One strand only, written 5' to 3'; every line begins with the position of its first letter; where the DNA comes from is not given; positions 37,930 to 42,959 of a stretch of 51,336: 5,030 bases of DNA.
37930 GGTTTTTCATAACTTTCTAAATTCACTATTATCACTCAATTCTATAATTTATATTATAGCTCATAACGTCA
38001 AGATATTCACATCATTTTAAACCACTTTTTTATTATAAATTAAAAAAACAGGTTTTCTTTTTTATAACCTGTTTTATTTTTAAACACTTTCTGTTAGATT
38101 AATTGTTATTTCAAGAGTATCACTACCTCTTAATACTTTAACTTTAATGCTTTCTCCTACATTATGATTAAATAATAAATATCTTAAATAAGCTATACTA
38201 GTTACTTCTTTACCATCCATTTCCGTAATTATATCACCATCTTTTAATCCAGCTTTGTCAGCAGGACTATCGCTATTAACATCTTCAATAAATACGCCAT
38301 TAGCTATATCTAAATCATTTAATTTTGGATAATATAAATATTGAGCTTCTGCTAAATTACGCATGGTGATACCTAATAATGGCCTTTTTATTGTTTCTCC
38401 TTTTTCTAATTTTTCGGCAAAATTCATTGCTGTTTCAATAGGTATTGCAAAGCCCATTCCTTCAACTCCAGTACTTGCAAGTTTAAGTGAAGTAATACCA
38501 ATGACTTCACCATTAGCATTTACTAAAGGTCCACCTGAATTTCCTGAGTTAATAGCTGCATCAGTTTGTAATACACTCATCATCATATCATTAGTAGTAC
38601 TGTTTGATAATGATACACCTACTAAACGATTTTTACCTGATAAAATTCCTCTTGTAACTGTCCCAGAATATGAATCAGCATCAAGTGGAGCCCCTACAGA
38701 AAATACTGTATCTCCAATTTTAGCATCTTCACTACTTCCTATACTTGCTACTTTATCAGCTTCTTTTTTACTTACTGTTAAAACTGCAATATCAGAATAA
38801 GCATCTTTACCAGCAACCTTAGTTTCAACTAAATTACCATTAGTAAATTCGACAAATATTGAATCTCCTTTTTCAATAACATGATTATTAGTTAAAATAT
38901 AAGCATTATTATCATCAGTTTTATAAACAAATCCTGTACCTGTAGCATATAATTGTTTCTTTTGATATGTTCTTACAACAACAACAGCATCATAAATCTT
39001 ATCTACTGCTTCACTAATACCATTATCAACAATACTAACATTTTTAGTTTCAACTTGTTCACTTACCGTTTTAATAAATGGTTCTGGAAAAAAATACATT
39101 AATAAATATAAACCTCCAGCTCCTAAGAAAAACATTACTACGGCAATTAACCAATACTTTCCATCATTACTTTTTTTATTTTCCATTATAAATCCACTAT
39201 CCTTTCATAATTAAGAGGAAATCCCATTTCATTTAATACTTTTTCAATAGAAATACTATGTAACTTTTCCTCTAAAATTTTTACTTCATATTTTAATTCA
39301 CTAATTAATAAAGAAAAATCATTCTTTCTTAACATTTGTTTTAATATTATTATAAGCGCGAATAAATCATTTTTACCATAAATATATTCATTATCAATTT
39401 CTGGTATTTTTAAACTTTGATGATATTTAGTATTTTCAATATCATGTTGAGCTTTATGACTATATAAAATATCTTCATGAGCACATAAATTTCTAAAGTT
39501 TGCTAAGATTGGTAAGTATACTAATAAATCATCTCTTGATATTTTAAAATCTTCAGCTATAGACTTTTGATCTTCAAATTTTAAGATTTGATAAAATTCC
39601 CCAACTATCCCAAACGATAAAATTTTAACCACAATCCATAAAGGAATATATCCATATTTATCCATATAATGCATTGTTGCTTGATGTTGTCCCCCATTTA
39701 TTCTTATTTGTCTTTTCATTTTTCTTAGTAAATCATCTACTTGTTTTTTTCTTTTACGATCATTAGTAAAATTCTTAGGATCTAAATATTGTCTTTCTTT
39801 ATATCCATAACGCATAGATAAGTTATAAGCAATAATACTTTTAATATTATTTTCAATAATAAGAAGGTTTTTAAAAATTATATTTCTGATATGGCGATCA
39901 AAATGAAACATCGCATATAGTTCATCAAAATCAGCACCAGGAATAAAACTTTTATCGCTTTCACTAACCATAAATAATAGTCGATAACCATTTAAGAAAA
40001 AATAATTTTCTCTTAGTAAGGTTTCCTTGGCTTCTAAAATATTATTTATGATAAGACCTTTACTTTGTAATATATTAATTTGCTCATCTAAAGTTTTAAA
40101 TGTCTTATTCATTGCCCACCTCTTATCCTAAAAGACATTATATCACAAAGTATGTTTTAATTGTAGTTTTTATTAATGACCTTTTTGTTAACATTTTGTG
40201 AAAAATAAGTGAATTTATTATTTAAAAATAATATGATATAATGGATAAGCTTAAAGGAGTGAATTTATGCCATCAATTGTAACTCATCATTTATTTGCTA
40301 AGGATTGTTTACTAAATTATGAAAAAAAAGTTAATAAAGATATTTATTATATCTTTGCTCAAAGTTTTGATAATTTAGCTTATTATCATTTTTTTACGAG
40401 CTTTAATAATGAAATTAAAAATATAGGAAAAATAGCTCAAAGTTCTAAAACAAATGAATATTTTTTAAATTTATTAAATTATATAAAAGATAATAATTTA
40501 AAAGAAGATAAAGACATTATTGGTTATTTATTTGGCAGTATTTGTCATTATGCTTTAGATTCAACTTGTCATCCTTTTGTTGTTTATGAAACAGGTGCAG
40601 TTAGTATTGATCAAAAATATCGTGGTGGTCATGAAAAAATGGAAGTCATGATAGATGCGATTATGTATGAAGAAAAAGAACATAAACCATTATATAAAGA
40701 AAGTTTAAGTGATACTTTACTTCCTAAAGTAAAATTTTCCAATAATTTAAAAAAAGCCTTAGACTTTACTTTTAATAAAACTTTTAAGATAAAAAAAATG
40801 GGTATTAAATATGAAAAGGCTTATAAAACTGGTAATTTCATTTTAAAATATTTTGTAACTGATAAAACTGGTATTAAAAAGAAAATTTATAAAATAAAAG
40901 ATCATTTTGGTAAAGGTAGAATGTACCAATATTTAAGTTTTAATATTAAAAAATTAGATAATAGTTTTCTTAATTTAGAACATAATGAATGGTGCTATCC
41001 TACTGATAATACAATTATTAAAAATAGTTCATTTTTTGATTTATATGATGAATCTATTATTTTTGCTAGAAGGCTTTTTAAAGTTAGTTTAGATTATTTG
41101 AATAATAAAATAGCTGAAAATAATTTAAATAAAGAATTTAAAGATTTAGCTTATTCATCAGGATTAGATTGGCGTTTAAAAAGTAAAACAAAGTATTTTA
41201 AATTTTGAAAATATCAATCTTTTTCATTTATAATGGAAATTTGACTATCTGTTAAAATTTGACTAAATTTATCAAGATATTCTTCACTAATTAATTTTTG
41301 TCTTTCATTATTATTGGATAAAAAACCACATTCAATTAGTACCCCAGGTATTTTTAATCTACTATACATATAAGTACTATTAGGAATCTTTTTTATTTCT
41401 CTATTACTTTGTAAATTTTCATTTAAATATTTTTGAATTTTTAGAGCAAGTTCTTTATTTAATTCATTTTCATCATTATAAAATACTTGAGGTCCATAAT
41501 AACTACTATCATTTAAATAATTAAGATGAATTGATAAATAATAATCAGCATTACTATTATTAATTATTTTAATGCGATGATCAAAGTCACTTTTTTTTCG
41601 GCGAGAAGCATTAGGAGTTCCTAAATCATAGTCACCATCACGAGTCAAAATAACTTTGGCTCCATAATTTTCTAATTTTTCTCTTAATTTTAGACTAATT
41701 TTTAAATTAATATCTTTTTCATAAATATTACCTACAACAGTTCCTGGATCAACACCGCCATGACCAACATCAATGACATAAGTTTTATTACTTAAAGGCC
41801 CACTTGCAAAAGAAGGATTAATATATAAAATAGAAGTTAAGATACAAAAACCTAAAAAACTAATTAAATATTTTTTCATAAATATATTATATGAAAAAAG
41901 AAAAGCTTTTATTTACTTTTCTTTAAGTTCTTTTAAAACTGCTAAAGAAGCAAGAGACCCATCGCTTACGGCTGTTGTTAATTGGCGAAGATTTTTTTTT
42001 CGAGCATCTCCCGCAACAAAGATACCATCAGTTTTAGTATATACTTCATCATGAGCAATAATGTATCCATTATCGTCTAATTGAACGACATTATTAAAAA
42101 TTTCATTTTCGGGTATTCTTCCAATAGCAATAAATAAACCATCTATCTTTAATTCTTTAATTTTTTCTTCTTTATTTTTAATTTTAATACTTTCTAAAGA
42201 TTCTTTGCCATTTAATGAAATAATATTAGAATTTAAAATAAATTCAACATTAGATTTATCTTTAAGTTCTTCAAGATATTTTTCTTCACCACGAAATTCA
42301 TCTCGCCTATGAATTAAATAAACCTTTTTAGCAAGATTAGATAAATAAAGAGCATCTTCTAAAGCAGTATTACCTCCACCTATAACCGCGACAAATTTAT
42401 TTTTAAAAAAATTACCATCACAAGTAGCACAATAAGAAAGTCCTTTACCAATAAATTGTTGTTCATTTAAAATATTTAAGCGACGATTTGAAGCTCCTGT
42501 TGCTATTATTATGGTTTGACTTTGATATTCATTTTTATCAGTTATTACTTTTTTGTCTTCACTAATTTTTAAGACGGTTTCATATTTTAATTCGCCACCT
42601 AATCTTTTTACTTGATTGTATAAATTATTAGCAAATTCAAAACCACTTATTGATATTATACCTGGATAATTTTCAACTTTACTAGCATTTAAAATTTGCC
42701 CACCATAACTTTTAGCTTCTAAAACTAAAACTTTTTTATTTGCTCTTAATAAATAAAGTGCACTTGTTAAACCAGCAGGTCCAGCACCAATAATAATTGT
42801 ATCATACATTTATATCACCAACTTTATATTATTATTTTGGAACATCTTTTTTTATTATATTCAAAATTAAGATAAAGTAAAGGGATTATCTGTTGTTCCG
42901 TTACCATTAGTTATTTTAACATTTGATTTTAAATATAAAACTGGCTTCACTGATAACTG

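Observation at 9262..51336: Twelve-member modular surface-protein family occupying about one third of the window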

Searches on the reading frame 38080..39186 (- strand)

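Call 20: search_protein_families(library=pfam, proteins=[window:38080-39186:-], max_evalue=0.01)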
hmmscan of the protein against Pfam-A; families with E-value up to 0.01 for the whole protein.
window:38080-39186:- (368 aa): 6 families
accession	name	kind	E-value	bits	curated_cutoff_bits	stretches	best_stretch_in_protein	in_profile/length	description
PF13365.12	Trypsin_2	-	3.1e-28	99.7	27.6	1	83-231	1-144/144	Trypsin-like peptidase domain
PF13180.12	PDZ_2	-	2.6e-18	66.5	27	1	269-364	1-80/80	PDZ domain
PF00089.32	Trypsin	-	2.1e-16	60.8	20.6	1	84-255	28-218/220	Trypsin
PF00595.29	PDZ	-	6.2e-11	43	23.2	1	271-351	12-80/81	PDZ domain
PF17820.7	PDZ_6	-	6.4e-11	42.3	27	1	299-353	1-54/54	PDZ domain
PF14685.13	PDZ_Tricorn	-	0.0048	17.3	25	0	303-354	27-79/88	Tricorn protease PDZ domain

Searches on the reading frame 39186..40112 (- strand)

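Call 20: search_protein_families(library=pfam, proteins=[window:39186-40112:-], max_evalue=0.01)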
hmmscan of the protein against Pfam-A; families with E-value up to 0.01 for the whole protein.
window:39186-40112:- (308 aa): 2 families
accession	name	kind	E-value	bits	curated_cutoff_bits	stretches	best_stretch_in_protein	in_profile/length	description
PF07751.16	Abi_2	-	3.2e-41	142.1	25.6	1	31-217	2-183/184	Abi-like protein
PF18093.7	Trm5_N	-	0.005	17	22.7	0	184-206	21-43/47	tRNA methyltransferase 5 N-terminal domain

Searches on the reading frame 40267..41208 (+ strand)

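Call 20: search_protein_families(library=pfam, proteins=[window:40267-41208:+], max_evalue=0.01)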
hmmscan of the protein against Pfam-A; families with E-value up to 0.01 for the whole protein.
window:40267-41208:+ (313 aa): 2 families
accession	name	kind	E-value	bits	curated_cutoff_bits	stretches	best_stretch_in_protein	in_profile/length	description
PF00882.24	Zn_dep_PLPC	-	3.7e-09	37.2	26.8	1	25-148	37-139/167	Zinc dependent phospholipase C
PF04741.18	InvH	-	0.0052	17.7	27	0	247-299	16-68/81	InvH outer membrane lipoprotein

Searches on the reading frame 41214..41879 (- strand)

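Call 20: search_protein_families(library=pfam, proteins=[window:41214-41879:-], max_evalue=0.01)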
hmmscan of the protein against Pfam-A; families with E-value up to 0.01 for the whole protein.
window:41214-41879:- (221 aa): 1 family
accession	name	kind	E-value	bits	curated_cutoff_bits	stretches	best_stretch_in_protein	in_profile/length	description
PF01520.23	Amidase_3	-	1.2e-43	149.6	27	1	35-207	2-166/174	N-acetylmuramoyl-L-alanine amidase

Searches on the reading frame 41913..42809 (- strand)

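Call 20: search_protein_families(library=pfam, proteins=[window:41913-42809:-], max_evalue=0.01)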
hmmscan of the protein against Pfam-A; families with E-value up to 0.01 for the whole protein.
window:41913-42809:- (298 aa): 14 families
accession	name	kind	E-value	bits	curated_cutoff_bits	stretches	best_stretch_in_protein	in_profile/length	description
PF07992.20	Pyr_redox_2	-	4.5e-49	167.9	26.1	1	2-284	1-291/291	Pyridine nucleotide-disulphide oxidoreductase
PF13738.12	Pyr_redox_3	-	8.1e-23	81.6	30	2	77-267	105-305/305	Pyridine nucleotide-disulphide oxidoreductase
PF00070.33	Pyr_redox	-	6.4e-19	68.7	22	1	140-212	2-81/82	Pyridine nucleotide-disulphide oxidoreductase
PF01266.30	DAO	-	9.5e-13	48.8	27.9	1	3-38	1-38/353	FAD dependent oxidoreductase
PF03486.20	HI0933_like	-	3.1e-09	37.1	50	1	3-38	2-37/244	HI0933-like protein Rossmann domain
PF01134.28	GIDA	-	1.4e-07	31.4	22.1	1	3-74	1-63/391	Glucose inhibited division protein A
PF00890.30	FAD_binding_2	-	2.8e-07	30.5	20.4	1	3-40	1-39/414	FAD binding domain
PF01946.23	Thi4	-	9.3e-07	28.7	26.2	1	3-37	19-55/235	Thi4 family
PF13450.12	NAD_binding_8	-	1.2e-06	29.1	21.9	1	6-39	1-35/68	NAD(P)-binding Rossmann-like domain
PF01494.25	FAD_binding_3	-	1e-05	25.4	22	1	2-33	2-33/349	FAD binding domain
PF12831.13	FAD_oxidored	-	3e-05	23.9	27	1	3-38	1-37/416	FAD dependent oxidoreductase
PF13434.12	Lys_Orn_oxgnase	-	0.00038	20.1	21.3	0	77-175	129-228/339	L-lysine 6-monooxygenase/L-ornithine 5-monooxygenase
PF13241.12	NAD_binding_7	-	0.00066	20.7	22.1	0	136-195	6-46/104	Putative NAD(P)-binding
PF01593.30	Amino_oxidase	-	0.0013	18.6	19.8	1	12-92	2-81/443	Flavin containing amine oxidoreductase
